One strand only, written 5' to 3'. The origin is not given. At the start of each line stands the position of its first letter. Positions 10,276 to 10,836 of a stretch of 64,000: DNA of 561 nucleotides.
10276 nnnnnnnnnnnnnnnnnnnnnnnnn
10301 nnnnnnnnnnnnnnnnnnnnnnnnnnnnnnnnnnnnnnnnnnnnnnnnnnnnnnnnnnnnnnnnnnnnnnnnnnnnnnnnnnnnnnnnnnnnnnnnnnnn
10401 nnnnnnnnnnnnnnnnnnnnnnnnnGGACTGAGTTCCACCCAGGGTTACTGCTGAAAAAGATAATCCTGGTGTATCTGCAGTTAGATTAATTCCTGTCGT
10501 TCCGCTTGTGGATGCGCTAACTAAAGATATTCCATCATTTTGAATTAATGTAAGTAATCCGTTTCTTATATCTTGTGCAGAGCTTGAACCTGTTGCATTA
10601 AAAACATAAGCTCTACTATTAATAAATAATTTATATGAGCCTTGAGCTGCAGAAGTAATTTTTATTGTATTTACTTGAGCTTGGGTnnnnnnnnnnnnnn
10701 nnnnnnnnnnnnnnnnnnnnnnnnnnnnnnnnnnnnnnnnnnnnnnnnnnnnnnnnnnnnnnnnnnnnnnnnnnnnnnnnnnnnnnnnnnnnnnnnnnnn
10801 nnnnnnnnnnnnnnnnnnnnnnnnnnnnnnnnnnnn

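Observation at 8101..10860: Domain-within-domain architecture: the new module is inserted into an Ig-like domain between its two stapling cysteines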

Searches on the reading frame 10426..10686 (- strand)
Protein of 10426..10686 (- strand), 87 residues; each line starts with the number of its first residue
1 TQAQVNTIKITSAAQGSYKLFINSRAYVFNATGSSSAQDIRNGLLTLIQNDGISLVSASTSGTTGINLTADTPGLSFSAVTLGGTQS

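Call 9: search_protein_families(library=pfam, proteins=[window:10426-10686:-], max_evalue=10)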
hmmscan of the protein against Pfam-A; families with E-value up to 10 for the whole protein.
window:10426-10686:- (87 aa): 0 families

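Call 19: search_solved_structures(query=A2, max_evalue=10, show_alignments=3)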
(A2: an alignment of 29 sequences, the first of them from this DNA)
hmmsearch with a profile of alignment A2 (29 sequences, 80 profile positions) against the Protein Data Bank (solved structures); distinct sequences matched with E-value up to 10: 28.
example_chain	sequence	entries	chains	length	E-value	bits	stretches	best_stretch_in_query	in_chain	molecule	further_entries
8kee_A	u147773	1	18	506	0.00021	24.5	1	2-70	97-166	sheath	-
21vm_B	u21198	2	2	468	0.00072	22.8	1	10-67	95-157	Phi92_gp130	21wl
5irb_A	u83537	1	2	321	0.0054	20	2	2-33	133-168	RTX-adhesin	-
5k8g_A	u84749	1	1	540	0.014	18.7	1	2-61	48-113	Antifreeze protein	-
6x5v_A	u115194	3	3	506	0.015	18.6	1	2-61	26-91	Antifreeze protein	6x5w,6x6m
6x6q_A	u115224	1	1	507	0.015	18.6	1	2-61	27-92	Antifreeze protein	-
9ndy_H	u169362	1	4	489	0.063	16.6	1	14-57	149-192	Wedge protein 2 (gp023)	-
3soj_A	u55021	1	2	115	0.074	16.4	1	36-79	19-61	PilE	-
6o41_M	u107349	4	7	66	0.099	16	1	12-67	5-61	Immunoglobulin G-binding protein G (DOMAIN III) | Immunoglobulin G-binding protein G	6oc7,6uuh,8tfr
7fao_A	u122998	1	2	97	0.1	15.9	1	18-58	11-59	Top7 Surface mutant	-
6wfw_G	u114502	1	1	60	0.14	15.4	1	13-67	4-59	Immunoglobulin G-binding protein G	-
9zdk_S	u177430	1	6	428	0.16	15.3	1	2-67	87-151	gp76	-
9khy_a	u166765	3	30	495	0.2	15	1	3-57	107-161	Tail sheath protein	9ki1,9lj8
4kdv_A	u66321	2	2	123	0.22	14.9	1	4-68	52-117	Antifreeze protein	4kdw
1pgx_A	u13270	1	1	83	0.24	14.8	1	12-69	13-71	PROTEIN G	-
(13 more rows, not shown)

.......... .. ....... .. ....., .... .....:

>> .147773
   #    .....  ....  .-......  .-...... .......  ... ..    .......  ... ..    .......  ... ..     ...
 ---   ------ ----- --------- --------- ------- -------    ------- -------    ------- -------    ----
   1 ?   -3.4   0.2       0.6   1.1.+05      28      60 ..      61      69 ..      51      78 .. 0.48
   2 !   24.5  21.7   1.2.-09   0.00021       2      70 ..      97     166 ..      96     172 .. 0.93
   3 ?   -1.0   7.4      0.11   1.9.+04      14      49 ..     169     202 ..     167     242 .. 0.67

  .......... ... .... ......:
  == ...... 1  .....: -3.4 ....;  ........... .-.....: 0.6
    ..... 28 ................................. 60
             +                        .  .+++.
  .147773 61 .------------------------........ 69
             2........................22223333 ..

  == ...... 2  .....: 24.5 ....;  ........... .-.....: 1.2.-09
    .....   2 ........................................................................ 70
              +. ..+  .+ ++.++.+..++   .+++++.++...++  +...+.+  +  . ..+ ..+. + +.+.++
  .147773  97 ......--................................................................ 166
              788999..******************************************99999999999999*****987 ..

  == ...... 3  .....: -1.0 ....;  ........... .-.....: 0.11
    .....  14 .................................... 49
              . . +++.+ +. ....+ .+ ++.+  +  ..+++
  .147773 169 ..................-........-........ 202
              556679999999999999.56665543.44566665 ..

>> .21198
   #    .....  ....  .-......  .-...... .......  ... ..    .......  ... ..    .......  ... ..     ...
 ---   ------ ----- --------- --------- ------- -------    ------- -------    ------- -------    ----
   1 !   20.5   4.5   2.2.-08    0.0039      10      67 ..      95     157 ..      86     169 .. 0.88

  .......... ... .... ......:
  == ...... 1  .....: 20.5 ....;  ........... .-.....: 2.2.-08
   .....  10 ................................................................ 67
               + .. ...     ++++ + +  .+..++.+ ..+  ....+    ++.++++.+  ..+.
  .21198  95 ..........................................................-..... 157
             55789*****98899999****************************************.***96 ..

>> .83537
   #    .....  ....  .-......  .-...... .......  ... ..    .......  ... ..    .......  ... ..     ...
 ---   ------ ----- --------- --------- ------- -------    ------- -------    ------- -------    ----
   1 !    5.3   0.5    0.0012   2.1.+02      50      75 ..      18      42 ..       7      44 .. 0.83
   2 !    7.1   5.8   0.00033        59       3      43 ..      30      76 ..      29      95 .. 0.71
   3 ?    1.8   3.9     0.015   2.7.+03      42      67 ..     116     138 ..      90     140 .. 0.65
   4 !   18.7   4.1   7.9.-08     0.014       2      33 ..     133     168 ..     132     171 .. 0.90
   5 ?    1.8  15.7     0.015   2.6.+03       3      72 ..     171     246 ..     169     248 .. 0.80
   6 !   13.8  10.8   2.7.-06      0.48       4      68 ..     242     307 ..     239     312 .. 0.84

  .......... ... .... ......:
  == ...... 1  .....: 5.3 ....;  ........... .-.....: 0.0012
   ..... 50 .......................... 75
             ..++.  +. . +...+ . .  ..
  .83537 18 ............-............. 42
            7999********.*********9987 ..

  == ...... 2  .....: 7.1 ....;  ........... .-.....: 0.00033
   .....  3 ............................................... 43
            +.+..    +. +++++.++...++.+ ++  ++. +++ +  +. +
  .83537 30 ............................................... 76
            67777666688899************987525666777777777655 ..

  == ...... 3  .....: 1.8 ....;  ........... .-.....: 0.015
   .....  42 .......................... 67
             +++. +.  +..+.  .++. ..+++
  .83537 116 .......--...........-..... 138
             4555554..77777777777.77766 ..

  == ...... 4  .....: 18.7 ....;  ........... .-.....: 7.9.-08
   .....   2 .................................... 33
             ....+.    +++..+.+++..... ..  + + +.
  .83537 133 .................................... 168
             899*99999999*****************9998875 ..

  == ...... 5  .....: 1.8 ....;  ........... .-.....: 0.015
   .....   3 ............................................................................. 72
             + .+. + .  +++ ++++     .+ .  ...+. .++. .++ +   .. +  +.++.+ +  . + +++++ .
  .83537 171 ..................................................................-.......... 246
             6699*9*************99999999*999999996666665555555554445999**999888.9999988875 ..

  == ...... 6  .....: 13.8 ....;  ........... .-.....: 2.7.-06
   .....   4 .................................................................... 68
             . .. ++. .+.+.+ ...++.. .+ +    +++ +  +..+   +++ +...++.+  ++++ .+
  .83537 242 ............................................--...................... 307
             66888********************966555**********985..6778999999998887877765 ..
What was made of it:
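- Profile against PDB sequences: A-1(L) sheath 8kee at E 2e-4 and Phi92 gp130 at E 7e-4 (call 19).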

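Call 20: find_homologous_proteins(query=A2)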
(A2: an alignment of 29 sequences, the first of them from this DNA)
Query A2 (29 sequences) (78 aa, profile of the alignment): 3 proteins with E <= 0.001 among 2161 candidates.
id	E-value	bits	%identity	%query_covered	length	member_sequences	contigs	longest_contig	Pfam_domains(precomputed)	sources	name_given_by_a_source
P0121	2.2e-5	42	100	4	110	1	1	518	-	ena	-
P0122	3.5e-5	42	43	18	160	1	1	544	-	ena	-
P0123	9.9e-5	40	67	8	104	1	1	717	-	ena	-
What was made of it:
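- Tried and rejected: Searching with the 80-position module profile returned only three tiny fragments (call 20).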

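Call 30: search_protein_representatives(alignment_id=A2)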
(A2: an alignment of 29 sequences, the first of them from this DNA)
Query: 29 sequences, 80 profile positions. Proteins with E-value up to 0.001 (for the whole library): 2696; up to 1e-10: 433; up to 1e-30: 34. The best 150 are listed.
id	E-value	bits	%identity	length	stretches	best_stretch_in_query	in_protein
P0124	0.0e+00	1021.8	-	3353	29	2-79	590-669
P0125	2.0e-181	604.6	-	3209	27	2-79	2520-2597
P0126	2.3e-155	521.1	-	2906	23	3-76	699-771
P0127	3.9e-92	318.5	-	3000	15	8-80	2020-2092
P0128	1.0e-77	272.3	-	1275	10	1-77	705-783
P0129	8.2e-56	202.1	-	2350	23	2-55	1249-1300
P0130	1.1e-54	198.5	-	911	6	7-77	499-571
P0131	1.2e-54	198.4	-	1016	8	10-69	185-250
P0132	1.9e-45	168.9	-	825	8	6-78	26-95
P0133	4.3e-45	167.8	-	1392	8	1-79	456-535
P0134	2.5e-44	165.3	-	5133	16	8-50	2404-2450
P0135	1.7e-43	162.7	-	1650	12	2-60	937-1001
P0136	8.4e-42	157.2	-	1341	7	5-70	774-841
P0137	1.9e-41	156.1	-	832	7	1-77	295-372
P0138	6.1e-41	154.5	-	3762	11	2-79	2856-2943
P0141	4.4e-39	148.5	-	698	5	1-79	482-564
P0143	2.3e-37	143.0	-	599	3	1-78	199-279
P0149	7.8e-35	134.9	-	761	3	1-79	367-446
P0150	5.1e-34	132.3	-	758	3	1-79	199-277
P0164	6.5e-29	115.9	-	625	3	1-78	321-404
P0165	8.6e-29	115.6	-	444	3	1-79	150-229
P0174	6.0e-27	109.6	-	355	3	3-76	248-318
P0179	4.6e-26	106.8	-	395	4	1-77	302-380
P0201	2.9e-23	97.8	-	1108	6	3-78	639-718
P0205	8.4e-23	96.4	-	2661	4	1-78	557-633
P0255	2.1e-19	85.5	-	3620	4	1-79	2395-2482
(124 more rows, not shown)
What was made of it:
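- The profile finds 2,696 representatives at E <= 1e-3 (call 30).
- Tried and rejected: The exhaustive representative search was needed (call 30).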

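Call 31: search_protein_families(library=pfam, proteins=[P0143, P0149, P0150, P0165, P0174, P0179, P0164, P0130, P0132, P0141], max_evalue=0.001)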
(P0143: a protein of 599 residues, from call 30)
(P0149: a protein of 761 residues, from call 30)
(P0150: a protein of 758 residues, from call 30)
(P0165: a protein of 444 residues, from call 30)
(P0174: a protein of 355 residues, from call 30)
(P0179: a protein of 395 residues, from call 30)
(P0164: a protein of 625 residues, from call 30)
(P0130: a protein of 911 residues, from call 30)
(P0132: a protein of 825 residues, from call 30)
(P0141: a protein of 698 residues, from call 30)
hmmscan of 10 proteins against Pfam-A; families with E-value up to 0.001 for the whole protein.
P0143 (599 aa): 2 families
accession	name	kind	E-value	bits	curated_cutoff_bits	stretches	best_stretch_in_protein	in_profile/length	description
PF00460.25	Flg_bb_rod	-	6.5e-06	26.4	20.7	1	13-37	7-31/31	Flagella basal body rod protein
PF22692.1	LlgE_F_G_D1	-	1.2e-05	25.8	27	1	84-117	1-32/64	Flagellar hook protein FlgE/F/G D1 domain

P0149 (761 aa): 3 families
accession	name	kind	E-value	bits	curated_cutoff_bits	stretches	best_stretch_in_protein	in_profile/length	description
PF06429.18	Flg_bbr_C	-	5.5e-10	39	23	1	719-752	6-39/46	Flagellar basal body rod FlgEFG protein C-terminal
PF22692.1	LlgE_F_G_D1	-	3.4e-06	27.5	27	0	84-123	1-37/64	Flagellar hook protein FlgE/F/G D1 domain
PF00460.25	Flg_bb_rod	-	0.00032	21.1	20.7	0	8-37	2-31/31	Flagella basal body rod protein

P0150 (758 aa): 2 families
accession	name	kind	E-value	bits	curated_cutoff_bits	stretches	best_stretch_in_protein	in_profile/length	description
PF06429.18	Flg_bbr_C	-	2.7e-11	43.2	23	1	711-749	2-40/46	Flagellar basal body rod FlgEFG protein C-terminal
PF22692.1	LlgE_F_G_D1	-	2.3e-05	24.9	27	1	84-115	1-28/64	Flagellar hook protein FlgE/F/G D1 domain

P0165 (444 aa): 1 family
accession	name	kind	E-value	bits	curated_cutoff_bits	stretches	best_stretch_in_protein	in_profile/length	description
PF07559.19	FlgE_D2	-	5.5e-05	24.1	22.7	0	104-236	19-137/142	Flagellar basal body protein FlaE D2 domain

P0174 (355 aa): 0 families

P0179 (395 aa): 0 families

P0164 (625 aa): 2 families
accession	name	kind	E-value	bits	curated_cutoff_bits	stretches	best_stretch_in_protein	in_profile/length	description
PF06429.18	Flg_bbr_C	-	3.6e-12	46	23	1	583-621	6-44/46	Flagellar basal body rod FlgEFG protein C-terminal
PF07559.19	FlgE_D2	-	0.00086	20.2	22.7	1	427-505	58-142/142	Flagellar basal body protein FlaE D2 domain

P0130 (911 aa): 0 families

P0132 (825 aa): 0 families

P0141 (698 aa): 0 families

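Call 34: search_protein_families(library=pfam, proteins=[P0124, P0128, P0131, P0133, P0136, P0137], max_evalue=0.001)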
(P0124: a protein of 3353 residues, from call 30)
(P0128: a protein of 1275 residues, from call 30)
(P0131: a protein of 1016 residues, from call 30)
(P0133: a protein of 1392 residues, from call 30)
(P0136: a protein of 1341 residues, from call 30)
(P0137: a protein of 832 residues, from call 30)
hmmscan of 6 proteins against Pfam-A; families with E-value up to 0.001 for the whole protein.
P0124 (3353 aa): 8 families
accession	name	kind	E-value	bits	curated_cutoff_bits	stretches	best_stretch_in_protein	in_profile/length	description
PF24370.1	DUF7526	-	2.6e-12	47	27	0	672-701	54-83/88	Family of unknown function (DUF7526)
PF10733.14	DUF2525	-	2.9e-11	43.7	27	0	584-627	8-52/60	Protein of unknown function (DUF2525)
PF16190.11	E1_FCCH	-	8.9e-11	42.1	29.5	0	667-688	7-28/70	Ubiquitin-activating enzyme E1 FCCH domain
PF19302.4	DUF5915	-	2.4e-08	34.2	27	0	575-613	39-77/195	Domain of unknown function (DUF5915)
PF03633.20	Glyco_hydro_65C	-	8.5e-06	25.9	22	0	589-612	39-61/62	Glycosyl hydrolase family 65, C-terminal domain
PF04014.23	MazE_antitoxin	-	9e-05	22.8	24.7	0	595-608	21-36/48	Antidote-toxin recognition MazE, bacterial antitoxin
PF21815.4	PAS_PdeA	-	0.00033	21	21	0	643-680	28-65/106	PdeA-like PAS domain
PF11494.13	Ta0938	-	0.00053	20.8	27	0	1491-1524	43-76/92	Ta0938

P0128 (1275 aa): 0 families

P0131 (1016 aa): 8 families
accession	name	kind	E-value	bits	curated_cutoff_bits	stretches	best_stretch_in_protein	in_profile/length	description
PF11518.13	DUF3221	-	2.1e-05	25.2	26.4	0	101-137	35-71/82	Protein of unknown function (DUF3221)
PF22242.1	6PGD_like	-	4.3e-05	24.3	27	0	189-218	18-47/98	6-phosphogluconate dehydrogenase C-terminal domain-like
PF23459.1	S1_RRP5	-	8.1e-05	23.5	27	0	93-126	24-57/72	RRP5 S1 domain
PF01476.26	LysM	-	0.00014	22.2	20.9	0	77-90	1-14/43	LysM domain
PF24872.1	DUF2110_N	-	0.0003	21.3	28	0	213-249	17-53/72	DUF2110 N-terminal domain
PF18682.6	PilA4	-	0.00049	20.9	26.8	0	198-222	7-32/83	Pilin A4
PF23473.1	LysM3_LYK4_5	-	0.00082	19.9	29.3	0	75-90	3-18/48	LYK4/5 LysM3 domain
PF04513.17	Baculo_PEP_C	-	0.00095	19.7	38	0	125-157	4-35/140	Baculovirus polyhedron envelope protein, PEP, C terminus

P0133 (1392 aa): 2 families
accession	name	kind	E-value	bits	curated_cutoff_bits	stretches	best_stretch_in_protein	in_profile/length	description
PF00669.25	Flagellin_N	-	5.2e-14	52.9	26.6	1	5-139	1-136/139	Bacterial flagellin N-terminal helical region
PF00700.27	Flagellin_C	-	1.4e-11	45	23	1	1310-1391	5-86/86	Bacterial flagellin C-terminal helical region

P0136 (1341 aa): 3 families
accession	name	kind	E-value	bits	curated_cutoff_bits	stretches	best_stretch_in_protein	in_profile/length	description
PF01436.27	NHL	-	1.9e-11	43.8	20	0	194-220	1-28/28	NHL repeat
PF01476.26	LysM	-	0.00045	20.5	20.9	0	897-912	1-16/43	LysM domain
PF10670.15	DUF4198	-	0.00075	20.1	34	0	867-897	146-174/209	Domain of unknown function (DUF4198)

P0137 (832 aa): 1 family
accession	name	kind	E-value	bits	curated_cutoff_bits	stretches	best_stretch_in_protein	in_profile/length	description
PF11482.13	DUF3208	-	0.00014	22.7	25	0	399-425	41-67/108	Protein of unknown function (DUF3208)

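Call 43: list_cluster_members(proteins=[P0124, P0125, P0127, P0128, P0133, P0143, P0149, P0205, P0255, P0201])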
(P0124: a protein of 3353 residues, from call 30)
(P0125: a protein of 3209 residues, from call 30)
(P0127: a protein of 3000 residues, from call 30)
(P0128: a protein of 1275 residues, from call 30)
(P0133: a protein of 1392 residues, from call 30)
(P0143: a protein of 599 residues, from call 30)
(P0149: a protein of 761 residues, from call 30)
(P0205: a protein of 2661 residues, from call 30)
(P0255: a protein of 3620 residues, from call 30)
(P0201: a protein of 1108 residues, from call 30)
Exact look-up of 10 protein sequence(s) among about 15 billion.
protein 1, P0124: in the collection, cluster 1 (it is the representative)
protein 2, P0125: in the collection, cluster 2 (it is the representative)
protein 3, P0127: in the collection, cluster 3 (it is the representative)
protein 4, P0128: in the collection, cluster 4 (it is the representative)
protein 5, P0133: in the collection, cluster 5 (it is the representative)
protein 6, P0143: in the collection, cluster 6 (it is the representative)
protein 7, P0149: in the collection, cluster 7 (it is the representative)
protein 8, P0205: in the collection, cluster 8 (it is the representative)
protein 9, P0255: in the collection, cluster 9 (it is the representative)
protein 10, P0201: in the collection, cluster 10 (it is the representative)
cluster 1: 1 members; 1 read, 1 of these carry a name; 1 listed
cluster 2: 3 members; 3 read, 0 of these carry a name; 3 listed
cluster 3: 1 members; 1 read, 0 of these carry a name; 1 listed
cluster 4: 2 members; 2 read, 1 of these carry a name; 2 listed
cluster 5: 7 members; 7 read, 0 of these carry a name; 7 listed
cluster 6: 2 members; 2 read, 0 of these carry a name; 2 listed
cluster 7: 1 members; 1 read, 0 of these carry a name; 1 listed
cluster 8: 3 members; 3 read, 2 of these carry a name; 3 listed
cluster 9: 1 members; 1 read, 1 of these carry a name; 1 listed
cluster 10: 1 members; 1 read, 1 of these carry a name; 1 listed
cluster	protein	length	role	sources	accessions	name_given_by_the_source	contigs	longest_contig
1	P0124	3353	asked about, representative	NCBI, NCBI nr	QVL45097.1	MAG: hypothetical protein KFB94_07370 [Methylophilaceae bacterium]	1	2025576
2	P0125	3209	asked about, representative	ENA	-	-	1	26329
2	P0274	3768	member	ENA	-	-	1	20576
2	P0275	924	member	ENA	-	-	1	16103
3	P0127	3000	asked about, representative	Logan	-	-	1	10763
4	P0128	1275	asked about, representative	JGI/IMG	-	phage tail sheath gpL-like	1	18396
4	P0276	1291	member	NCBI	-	-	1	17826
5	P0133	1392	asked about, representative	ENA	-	-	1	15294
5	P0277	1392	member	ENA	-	-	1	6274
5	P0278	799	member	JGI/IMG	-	-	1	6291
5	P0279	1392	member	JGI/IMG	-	-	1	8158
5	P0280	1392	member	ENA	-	-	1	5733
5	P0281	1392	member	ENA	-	-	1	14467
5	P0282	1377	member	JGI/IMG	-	-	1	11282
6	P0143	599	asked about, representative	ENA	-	-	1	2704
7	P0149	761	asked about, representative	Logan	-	-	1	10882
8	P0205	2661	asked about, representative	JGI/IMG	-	-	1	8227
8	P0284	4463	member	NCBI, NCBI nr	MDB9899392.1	hypothetical protein OAC85_00525 [Flavobacteriaceae bacterium] | hypothetical protein [Flavobacteriaceae bacterium]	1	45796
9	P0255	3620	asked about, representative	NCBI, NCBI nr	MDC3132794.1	hypothetical protein OA501_01110, partial [Flavobacteriaceae bacterium] | hypothetical protein [Flavobacteriaceae bacterium]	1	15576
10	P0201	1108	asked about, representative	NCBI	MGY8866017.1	MAG: beta strand repeat-containing protein, partial [Methylophagaceae bacterium]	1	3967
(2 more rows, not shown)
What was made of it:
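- A 1392-aa flagellin and a 'phage tail sheath gpL-like' protein are also hits (calls 34, 43).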

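Call 61: search_protein_families(library=pfam, proteins=[P0284, P0255], max_evalue=0.01)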
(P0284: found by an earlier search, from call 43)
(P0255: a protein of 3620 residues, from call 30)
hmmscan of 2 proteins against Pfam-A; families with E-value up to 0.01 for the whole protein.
P0284 (4463 aa): 2 families
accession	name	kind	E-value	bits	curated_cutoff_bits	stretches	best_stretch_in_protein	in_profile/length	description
PF13573.12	SprB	-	3e-08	33.6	28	1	3493-3524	6-37/37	SprB repeat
PF13585.12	CHU_C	-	0.0001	22.8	27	1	4361-4405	1-46/86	CHU_C Type IX secretion signal domain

P0255 (3620 aa): 1 family
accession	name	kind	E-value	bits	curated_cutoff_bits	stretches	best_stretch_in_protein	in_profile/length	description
PF13573.12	SprB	-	2e-16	59.7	28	2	2736-2763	6-33/37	SprB repeat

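Call 75: search_protein_families(library=pfam, alignment_id=A2, max_evalue=10)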
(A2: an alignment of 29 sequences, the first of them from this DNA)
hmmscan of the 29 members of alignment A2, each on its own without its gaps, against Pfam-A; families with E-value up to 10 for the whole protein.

A. member 1, seq(78 aa): 0 families

B. families by the number of members that match (of 29 scanned): 22 families
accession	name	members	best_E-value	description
PF00677.23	Lum_binding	1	0.0046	Lumazine binding domain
PF13806.12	Rieske_2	1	0.0079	Rieske-like [2Fe-2S] domain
PF20851.2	SidM_Rab1-act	1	0.012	SidM, Rab1-activation domain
PF16607.10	CYLD_phos_site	1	0.028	Phosphorylation region of CYLD, unstructured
PF25675.1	Phage_nozzle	1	0.045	Bacteriophage nozzle protein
PF03217.20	SlpA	1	0.051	Surface layer protein A domain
PF21934.1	Yop-YscD_ppl_3rd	1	0.052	YscD/CdsD-like Bon-like domain 3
PF21498.3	Obc1_C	1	0.055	Oxalate biosynthetic component 1, C-terminal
PF08035.16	Op_neuropeptide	1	0.06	Opioids neuropeptide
PF23865.1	DUF7223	1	0.062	Domain of unknown function (DUF7223)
PF21254.3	AGA-YXIM_GBD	1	0.062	Beta-agarase/YXIM esterase-like, galactose-binding domain-like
PF18316.7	S-l_SbsC_C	1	0.072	S-layer protein SbsC C-terminal domain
PF16034.10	JAKMIP_CC3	1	0.081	JAKMIP CC3 domain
PF03648.19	Glyco_hydro_67N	1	0.13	Glycosyl hydrolase family 67 N-terminus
PF14433.11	SUKH-3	1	0.14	SUKH-3 immunity protein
PF07196.18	Flagellin_IN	1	0.29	Flagellin hook IN motif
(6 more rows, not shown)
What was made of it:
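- On Flagellin hook IN motif (PF07196): 1 of 29 module copies matches, at E 0.29 (call 75).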
